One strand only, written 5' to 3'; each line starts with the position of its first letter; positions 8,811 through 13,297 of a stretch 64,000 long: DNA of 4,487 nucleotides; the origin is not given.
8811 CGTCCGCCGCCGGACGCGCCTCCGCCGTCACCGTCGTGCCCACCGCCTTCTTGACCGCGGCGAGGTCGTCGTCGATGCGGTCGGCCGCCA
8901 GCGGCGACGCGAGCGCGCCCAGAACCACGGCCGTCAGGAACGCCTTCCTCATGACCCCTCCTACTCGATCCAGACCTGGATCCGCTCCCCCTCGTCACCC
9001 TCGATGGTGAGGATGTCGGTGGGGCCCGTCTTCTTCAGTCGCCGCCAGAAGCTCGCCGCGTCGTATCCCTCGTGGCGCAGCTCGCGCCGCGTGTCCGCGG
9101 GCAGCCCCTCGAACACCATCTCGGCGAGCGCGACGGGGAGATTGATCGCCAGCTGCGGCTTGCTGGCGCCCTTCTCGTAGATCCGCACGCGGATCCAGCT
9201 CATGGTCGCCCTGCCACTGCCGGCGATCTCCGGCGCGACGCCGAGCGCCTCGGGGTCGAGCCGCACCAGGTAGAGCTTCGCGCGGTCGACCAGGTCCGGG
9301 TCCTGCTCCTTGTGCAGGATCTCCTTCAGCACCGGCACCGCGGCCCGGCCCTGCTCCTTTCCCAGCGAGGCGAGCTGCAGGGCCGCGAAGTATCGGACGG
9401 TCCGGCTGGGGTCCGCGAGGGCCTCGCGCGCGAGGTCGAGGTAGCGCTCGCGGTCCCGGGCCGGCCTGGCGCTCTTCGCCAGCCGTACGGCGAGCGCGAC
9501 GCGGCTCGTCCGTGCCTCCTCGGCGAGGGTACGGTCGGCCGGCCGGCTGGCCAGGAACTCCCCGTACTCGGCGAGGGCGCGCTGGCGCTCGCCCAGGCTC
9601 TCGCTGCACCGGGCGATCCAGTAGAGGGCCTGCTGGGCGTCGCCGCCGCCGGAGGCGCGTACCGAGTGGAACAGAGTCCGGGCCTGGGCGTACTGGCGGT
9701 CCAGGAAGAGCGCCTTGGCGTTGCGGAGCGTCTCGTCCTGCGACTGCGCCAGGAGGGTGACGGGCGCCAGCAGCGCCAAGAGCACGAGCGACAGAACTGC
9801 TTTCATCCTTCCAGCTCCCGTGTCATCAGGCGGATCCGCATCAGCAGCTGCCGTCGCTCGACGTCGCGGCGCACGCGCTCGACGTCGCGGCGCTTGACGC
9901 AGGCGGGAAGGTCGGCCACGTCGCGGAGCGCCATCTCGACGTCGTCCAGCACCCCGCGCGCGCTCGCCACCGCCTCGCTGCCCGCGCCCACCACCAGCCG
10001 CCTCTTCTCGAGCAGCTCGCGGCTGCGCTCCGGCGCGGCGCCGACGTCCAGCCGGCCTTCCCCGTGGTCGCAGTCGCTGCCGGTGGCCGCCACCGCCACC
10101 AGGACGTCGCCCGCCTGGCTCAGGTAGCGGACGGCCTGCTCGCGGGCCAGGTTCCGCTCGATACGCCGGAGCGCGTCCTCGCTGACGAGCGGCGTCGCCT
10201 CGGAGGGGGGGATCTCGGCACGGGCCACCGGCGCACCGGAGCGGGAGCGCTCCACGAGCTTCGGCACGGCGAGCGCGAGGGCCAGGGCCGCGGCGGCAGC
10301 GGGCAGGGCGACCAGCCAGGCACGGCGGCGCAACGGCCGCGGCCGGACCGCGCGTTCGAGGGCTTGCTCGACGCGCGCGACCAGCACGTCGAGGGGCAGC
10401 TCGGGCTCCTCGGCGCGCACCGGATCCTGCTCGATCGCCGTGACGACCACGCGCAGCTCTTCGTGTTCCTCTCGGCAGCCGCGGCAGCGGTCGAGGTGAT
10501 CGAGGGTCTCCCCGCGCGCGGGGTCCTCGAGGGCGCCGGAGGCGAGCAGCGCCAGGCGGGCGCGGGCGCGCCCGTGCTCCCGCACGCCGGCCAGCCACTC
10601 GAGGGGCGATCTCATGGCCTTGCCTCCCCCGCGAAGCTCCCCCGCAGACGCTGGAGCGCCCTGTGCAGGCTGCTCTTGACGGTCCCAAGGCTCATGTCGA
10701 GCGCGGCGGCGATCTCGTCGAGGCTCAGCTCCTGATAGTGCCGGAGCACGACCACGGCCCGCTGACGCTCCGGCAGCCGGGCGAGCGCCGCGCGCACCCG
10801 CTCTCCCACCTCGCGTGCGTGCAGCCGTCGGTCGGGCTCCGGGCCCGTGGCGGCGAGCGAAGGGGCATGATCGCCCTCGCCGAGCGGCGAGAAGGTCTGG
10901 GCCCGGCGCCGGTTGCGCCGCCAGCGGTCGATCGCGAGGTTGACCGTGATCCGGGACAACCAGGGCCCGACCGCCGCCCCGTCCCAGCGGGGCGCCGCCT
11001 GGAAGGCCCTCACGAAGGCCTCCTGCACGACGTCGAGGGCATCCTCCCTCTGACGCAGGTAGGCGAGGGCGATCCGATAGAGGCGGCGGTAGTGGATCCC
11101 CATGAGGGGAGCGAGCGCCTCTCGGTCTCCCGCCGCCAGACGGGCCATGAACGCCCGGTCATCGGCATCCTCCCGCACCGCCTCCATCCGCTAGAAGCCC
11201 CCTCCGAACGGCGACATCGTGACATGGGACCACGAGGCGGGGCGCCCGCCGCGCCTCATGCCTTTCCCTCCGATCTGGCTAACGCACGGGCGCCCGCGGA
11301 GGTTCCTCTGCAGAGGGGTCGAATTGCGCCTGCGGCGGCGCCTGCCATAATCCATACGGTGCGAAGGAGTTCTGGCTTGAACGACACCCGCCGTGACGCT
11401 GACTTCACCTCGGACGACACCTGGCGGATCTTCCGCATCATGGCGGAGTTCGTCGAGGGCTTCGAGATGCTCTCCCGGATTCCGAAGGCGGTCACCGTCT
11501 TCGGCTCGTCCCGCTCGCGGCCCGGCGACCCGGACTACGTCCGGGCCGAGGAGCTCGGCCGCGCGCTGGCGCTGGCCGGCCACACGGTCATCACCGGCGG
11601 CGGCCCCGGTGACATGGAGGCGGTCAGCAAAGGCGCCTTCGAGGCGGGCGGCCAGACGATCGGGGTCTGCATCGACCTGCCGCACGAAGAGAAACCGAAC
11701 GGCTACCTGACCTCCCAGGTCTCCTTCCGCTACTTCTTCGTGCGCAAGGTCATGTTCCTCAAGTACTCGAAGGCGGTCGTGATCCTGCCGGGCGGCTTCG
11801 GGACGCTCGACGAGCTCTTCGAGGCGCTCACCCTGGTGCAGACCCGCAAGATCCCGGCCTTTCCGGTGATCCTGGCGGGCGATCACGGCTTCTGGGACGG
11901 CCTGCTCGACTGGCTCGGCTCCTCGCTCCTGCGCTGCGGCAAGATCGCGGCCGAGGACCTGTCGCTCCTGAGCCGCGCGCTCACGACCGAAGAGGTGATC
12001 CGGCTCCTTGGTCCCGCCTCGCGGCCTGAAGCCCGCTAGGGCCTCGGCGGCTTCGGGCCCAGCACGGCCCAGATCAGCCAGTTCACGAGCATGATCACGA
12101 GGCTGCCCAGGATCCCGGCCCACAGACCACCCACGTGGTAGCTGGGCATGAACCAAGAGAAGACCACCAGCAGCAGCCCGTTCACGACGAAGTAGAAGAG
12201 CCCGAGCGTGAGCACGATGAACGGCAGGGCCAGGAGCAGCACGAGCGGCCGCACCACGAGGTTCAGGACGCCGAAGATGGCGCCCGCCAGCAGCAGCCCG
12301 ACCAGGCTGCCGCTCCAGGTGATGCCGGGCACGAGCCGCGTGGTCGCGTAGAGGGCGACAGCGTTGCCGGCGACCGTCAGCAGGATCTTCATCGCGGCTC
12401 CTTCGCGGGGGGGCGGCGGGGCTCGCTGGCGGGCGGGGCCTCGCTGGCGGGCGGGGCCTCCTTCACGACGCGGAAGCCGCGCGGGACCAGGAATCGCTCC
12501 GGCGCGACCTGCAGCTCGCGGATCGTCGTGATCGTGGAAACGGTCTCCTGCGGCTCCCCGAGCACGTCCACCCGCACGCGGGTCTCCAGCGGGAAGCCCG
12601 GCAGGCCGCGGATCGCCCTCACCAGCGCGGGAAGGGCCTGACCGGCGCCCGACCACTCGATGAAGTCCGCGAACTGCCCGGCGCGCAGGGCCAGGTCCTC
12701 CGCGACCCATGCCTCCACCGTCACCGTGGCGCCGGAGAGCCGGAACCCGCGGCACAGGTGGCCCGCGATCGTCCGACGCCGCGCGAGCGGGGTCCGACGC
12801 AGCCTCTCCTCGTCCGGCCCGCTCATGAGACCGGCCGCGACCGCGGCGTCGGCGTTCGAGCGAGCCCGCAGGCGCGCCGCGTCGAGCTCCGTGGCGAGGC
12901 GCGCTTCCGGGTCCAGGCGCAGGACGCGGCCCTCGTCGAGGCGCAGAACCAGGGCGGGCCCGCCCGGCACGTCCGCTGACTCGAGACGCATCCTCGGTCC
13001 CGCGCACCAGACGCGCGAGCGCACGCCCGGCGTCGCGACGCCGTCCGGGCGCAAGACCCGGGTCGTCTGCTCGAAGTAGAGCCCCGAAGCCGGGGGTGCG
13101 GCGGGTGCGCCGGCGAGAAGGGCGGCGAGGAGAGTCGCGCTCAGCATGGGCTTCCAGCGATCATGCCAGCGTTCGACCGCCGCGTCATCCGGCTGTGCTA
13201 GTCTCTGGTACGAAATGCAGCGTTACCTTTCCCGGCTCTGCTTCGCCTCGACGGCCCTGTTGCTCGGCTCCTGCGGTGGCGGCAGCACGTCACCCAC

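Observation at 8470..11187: ECF sigma / zf-HC2 anti-sigma operon feeding two secreted proteins that share an unrecognised about 75-aa C-terminal domain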

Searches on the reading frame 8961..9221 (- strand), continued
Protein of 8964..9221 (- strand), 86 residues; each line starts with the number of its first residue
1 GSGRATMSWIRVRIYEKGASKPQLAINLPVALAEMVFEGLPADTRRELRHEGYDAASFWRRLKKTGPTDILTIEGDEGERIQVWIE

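Call 69: find_related_loci(query=A6, collection=metagenome_contigs, flank=6000)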
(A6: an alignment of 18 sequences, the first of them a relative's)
Query A6 (142 aa) in metagenome_contigs; peptide patterns used: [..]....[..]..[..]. (x = any residue, [..] = any of these).
153 stretches matched a pattern; 127 encode a relative of the query (tblastn E <= 1e-3); the best 80 are kept; 80 distinct loci.
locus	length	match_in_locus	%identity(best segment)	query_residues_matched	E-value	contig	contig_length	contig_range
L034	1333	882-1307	99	1-142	3e-96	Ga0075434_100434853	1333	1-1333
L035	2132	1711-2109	60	21-142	1e-43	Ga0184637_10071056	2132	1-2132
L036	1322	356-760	57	7-142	8e-42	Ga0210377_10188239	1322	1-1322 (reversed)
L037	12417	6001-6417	54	1-142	3e-39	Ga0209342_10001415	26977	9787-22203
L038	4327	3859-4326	50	1-136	5e-39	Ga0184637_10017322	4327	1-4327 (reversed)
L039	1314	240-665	51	3-142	9e-39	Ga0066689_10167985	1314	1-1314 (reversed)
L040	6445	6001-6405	50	1-142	6e-37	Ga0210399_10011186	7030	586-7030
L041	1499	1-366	56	19-142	1e-36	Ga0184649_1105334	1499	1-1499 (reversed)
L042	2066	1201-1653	49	3-142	2e-36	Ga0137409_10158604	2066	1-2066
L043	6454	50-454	49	1-142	6e-36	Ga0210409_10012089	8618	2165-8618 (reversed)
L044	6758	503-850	54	24-142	1e-35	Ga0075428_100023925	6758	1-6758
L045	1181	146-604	47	3-142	7e-37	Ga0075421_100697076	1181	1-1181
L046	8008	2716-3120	49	1-142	8e-36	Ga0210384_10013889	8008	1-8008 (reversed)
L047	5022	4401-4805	49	1-142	8e-36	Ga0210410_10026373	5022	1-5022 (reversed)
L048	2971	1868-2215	54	24-142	1e-35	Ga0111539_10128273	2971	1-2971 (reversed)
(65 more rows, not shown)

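Call 80: search_protein_families(library=pfam, proteins=[L026:5296-6000:+, L031:5196-5999:+], max_evalue=1)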
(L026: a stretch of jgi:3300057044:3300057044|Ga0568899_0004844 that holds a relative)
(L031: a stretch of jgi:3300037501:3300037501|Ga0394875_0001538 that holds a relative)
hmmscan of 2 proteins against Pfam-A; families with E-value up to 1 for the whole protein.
L026:5296-6000:+ (234 aa): 1 family
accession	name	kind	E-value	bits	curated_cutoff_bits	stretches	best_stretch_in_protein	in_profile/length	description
PF13490.11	zf-HC2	-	7.8e-10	39.1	22.2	1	4-38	1-35/35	Putative zinc-finger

L031:5196-5999:+ (267 aa): 1 family
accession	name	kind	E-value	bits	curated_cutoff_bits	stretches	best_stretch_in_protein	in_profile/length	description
PF13490.11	zf-HC2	-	0.005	17.3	22.2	1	27-38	24-35/35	Putative zinc-finger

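Call 83: find_encoding_contigs(protein=P0174, flank=5000, max_places=3)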
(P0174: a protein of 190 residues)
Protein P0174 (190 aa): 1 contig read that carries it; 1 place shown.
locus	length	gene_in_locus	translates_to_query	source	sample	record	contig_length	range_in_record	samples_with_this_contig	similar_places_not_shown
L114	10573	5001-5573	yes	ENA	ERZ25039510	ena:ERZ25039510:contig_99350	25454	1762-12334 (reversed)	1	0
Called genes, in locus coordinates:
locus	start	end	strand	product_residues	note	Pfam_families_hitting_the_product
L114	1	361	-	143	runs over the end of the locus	-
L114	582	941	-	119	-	PF01914:MarC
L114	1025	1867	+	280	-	-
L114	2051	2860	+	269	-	-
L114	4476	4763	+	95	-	PF01979:Amidohydro_1, PF07969:Amidohydro_3 (weak)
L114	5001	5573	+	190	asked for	-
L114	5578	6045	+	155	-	-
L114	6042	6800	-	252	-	PF01553:Acyltransferase (weak)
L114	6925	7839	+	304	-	PF00892:EamA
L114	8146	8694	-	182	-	PF01066:CDP-OH_P_transf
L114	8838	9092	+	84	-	-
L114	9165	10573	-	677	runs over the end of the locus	PF01663:Phosphodiest, PF14559:TPR_19 (weak), PF23914:TPR_CcmH_CycH (faint)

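Call 84: find_encoding_contigs(protein=P0184, flank=5000, max_places=3)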
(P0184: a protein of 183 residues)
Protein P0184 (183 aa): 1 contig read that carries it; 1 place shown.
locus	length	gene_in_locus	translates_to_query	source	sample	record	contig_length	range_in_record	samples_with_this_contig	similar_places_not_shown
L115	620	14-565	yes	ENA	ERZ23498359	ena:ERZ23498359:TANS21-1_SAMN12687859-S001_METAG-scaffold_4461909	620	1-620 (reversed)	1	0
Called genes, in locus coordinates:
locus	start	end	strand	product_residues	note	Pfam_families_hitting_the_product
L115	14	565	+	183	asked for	-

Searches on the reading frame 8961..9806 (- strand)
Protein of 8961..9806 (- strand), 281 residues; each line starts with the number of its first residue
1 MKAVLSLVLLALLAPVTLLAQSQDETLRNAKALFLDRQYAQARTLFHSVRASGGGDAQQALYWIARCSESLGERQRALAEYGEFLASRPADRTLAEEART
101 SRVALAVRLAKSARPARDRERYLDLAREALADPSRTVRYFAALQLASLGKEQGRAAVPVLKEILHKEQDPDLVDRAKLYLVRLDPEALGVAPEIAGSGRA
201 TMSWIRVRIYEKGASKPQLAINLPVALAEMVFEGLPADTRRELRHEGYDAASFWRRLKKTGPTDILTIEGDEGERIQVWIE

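Call 4: search_protein_families(library=pfam, proteins=[window:8961-9806:-], max_evalue=1)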
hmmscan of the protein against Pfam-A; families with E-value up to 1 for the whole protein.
window:8961-9806:- (281 aa): 6 families
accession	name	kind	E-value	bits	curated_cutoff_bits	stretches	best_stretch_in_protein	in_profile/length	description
PF13646.12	HEAT_2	-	7.7e-05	23.3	27.7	1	114-174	25-81/88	HEAT repeats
PF13174.12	TPR_6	-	0.00078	20.4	26.3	1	59-89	1-31/33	Tetratricopeptide repeat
PF08713.17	DNA_alkylation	-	0.0013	18.9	21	1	108-179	37-109/213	DNA alkylation repair enzyme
PF12895.13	ANAPC3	-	0.013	16.2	27.2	1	21-83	21-81/82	Anaphase-promoting complex, cyclosome, subunit 3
PF07719.23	TPR_2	-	0.014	15.9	27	1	59-89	2-32/34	Tetratricopeptide repeat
PF03130.22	HEAT_PBS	-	0.064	14.3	20.9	1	137-164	1-25/27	PBS lyase HEAT-like repeat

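Call 6: search_protein_families(library=ncbifam, proteins=[window:8961-9806:-], max_evalue=1)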
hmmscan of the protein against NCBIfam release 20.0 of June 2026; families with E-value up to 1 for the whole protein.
window:8961-9806:- (281 aa): 3 families
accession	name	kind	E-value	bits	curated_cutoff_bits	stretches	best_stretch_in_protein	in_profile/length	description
NF045915.1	PhycobilmeDegNblB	equivalog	0.00016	21.3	300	1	122-172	33-83/214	phycobilisome degradation protein NblB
TIGR02795.1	tol_pal_ybgF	equivalog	0.04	14.5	90.1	1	25-92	4-73/119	tol-pal system protein YbgF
TIGR03302.1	OM_YfiO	subfamily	0.081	12.4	81.4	1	20-95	30-107/239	outer membrane protein assembly factor BamD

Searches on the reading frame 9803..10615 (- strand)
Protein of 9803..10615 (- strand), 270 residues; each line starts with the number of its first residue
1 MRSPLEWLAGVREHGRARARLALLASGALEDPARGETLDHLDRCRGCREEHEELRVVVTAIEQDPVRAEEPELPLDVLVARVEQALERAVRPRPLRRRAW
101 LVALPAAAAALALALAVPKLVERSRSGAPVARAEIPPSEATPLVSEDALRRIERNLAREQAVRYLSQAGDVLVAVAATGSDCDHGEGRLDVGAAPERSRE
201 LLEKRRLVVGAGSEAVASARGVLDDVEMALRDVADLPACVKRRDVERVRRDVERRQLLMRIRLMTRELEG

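Call 4: search_protein_families(library=pfam, proteins=[window:9803-10615:-], max_evalue=1)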
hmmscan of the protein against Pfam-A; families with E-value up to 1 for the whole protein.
window:9803-10615:- (270 aa): 0 families

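Call 6: search_protein_families(library=ncbifam, proteins=[window:9803-10615:-], max_evalue=1)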
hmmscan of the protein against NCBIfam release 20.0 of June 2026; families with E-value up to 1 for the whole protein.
window:9803-10615:- (270 aa): 2 families
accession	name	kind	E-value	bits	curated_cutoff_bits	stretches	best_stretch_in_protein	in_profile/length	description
NF052375.1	antisigma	equivalog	3.8e-05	23.8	100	1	24-163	5-140/217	anti-sigma factor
NF038083.1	CU044_5270_fam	subfamily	0.016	15.1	100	1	79-162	9-92/284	CU044_5270 family protein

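Call 73: search_solved_structures(query=window:9803-10615:-, max_evalue=10)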
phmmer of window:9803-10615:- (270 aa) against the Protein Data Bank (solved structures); distinct sequences matched with E-value up to 10: 1.
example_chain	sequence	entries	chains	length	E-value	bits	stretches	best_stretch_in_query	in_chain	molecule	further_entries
8r68_A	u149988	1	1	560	1.1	12.3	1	32-102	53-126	Zorya protein ZorC EH domain-containing protein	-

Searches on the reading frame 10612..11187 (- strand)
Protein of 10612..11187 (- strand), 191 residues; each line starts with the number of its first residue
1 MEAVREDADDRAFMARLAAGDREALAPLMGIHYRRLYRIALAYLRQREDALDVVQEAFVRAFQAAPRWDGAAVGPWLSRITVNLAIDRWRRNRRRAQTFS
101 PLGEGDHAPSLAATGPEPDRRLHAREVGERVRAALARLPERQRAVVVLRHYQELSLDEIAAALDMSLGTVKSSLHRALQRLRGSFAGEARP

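Call 4: search_protein_families(library=pfam, proteins=[window:10612-11187:-], max_evalue=1)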
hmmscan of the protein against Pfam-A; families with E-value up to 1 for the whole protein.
window:10612-11187:- (191 aa): 11 families
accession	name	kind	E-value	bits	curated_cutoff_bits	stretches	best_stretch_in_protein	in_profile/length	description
PF08281.18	Sigma70_r4_2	-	3.3e-18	65.5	25.7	1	129-181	2-54/54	Sigma-70, region 4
PF04542.20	Sigma70_r2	-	4.9e-18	65.1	24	1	32-95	5-71/71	Sigma-70 region 2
PF04545.22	Sigma70_r4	-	1.3e-17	63.5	24.1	1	134-182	1-49/50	Sigma-70, region 4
PF07638.17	Sigma70_ECF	-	2e-07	31.5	21.1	1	16-177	10-175/185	ECF sigma factor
PF13384.12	HTH_23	-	8.1e-07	29.1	24.6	1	140-176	4-40/50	Homeodomain-like domain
PF13551.12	HTH_29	-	0.014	15.9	28.1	1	143-176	1-35/64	Winged helix-turn helix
PF00196.25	GerE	-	0.028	14.5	23.5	1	150-182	14-46/57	Bacterial regulatory proteins, luxR family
PF09339.16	HTH_IclR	-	0.045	14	22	1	150-181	15-42/52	IclR helix-turn-helix domain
PF02650.20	HTH_WhiA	-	0.081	13.8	27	1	134-182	34-81/84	WhiA C-terminal HTH domain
PF13518.12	HTH_28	-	0.16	12.5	25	0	143-176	2-35/52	Helix-turn-helix domain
PF20057.4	DUF6456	-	0.25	11.9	26.3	1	76-183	24-132/136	Domain of unknown function (DUF6456)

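Call 6: search_protein_families(library=ncbifam, proteins=[window:10612-11187:-], max_evalue=1)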
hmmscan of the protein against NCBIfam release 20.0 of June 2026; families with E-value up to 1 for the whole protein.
window:10612-11187:- (191 aa): 119 families (the best 25 are shown)
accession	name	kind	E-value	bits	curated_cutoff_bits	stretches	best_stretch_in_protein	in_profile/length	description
NF004113.0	PRK05602.1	equivalog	6.5e-40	137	208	1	5-188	27-204/211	RNA polymerase sigma factor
NF008888.0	PRK11922.1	equivalog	1.8e-39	135.7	204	1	5-186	12-197/231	RNA polymerase sigma factor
NF009166.1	PRK12513.1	equivalog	1.2e-37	129.5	206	1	5-188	4-189/193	RNA polymerase sigma factor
TIGR02983.1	SigE-fam_strep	subfamily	1.8e-34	118.9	141.55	1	22-185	5-158/162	SigE family RNA polymerase sigma factor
NF007225.0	PRK09643.1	equivalog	2.1e-33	115.7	190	1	6-183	10-180/204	RNA polymerase sigma factor SigM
TIGR02937.1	sigma70-ECF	superfamily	2.9e-32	111.6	42.9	1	23-182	1-162/165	sigma-70 family RNA polymerase sigma factor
NF007223.0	PRK09641.1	equivalog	4.6e-32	111.4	209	1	15-183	10-182/187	RNA polymerase sigma factor SigW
NF009172.0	PRK12519.1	subfamily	2.1e-29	102.4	222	1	6-186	12-190/194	RNA polymerase sigma factor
NF009176.0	PRK12524.1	equivalog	4.1e-29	101.8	264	1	6-187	9-186/196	RNA polymerase sigma factor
NF007229.0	PRK09647.1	equivalog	2.7e-28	98.8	265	1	28-187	49-204/220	RNA polymerase sigma factor SigE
NF058625.1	sigma_PG0214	equivalog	6.1e-28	97.6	130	1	34-185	15-161/170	GFO_1088 family ECF-type sigma factor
TIGR02948.1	SigW_bacill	equivalog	8.3e-27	94.5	243.1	1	14-182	9-181/187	RNA polymerase sigma factor SigW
TIGR02985.1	Sig70_bacteroi1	subfamily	5.9e-26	91.6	126.4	1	32-183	10-160/162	RNA polymerase sigma-70 factor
TIGR02950.1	SigM_subfam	subfamily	1.4e-25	90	147.95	1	28-183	5-156/159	RNA polymerase sigma factor, SigM family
TIGR02954.1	Sig70_famx3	hypoth_equivalog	3.3e-25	88.8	188.5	1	14-185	7-167/170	RNA polymerase sigma-70 factor, TIGR02954 family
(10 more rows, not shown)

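Call 72: search_solved_structures(query=window:10612-11187:-, max_evalue=0.00001)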
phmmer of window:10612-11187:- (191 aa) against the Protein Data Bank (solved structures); distinct sequences matched with E-value up to 0.00001: 23.
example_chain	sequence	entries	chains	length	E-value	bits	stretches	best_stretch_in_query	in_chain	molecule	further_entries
9m9d_F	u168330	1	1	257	3.2e-24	89.1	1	27-186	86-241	ECF RNA polymerase sigma factor SigE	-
9m9e_F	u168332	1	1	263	3.5e-24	89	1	27-186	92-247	ECF RNA polymerase sigma factor SigE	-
9m98_F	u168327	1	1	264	3.5e-24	89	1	27-186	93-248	ECF RNA polymerase sigma factor SigE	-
5wuq_A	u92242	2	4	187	1.1e-21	80.8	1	16-183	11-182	ECF RNA polymerase sigma factor SigW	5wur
6in7_B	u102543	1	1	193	3e-17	66.4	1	9-181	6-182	RNA polymerase sigma-H factor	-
8z6g_B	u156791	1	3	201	3.1e-17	66.3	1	9-181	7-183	RNA polymerase sigma factor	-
6jcy_F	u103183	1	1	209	2.1e-16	63.6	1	34-190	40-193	ECF RNA polymerase sigma factor SigH,ECF RNA polymerase sigma factor SigE,ECF RNA polymera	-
6jbq_F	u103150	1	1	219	7.9e-16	61.7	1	3-181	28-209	ECF RNA polymerase sigma-E factor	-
1or7_A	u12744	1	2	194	9.8e-16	61.4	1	6-181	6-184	RNA polymerase sigma-E factor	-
4cxf_A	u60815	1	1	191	7e-14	55.4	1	6-182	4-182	RNA POLYMERASE SIGMA FACTOR CNRH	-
5zx2_F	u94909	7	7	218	8.2e-12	48.7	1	34-190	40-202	ECF RNA polymerase sigma factor SigH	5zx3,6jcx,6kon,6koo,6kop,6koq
7qh5_A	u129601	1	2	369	3.5e-11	46.6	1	19-185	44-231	RNA polymerase sigma factor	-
6dv9_F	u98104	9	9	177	1e-09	41.8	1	17-183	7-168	ECF RNA polymerase sigma factor SigL | RNA polymerase sigma factor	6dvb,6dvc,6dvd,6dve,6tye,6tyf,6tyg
2q1z_A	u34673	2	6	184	2.5e-08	37.3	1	50-183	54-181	RpoE, ECF SigE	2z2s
4nqw_A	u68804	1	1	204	5.8e-08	36.1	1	8-183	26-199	ECF RNA polymerase sigma factor SigK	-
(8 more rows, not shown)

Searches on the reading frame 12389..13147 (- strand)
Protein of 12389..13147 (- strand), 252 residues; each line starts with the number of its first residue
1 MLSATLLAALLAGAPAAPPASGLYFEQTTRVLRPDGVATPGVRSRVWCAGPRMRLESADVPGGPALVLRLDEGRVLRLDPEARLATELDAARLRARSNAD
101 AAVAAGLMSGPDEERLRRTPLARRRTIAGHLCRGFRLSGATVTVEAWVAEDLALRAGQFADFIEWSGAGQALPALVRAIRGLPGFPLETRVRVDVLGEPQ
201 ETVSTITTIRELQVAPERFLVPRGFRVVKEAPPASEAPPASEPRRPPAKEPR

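Call 4: search_protein_families(library=pfam, proteins=[window:12389-13147:-], max_evalue=1)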
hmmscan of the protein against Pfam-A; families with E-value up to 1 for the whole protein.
window:12389-13147:- (252 aa): 2 families
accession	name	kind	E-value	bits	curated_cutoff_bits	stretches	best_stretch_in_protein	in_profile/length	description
PF14371.13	DUF4412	-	2.5e-05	24.6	21.6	1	125-225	95-191/191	Domain of unknown function (DUF4412)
PF19135.5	DUF5818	-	0.066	13.2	27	0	62-83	7-28/57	Protein of unknown function (DUF5818)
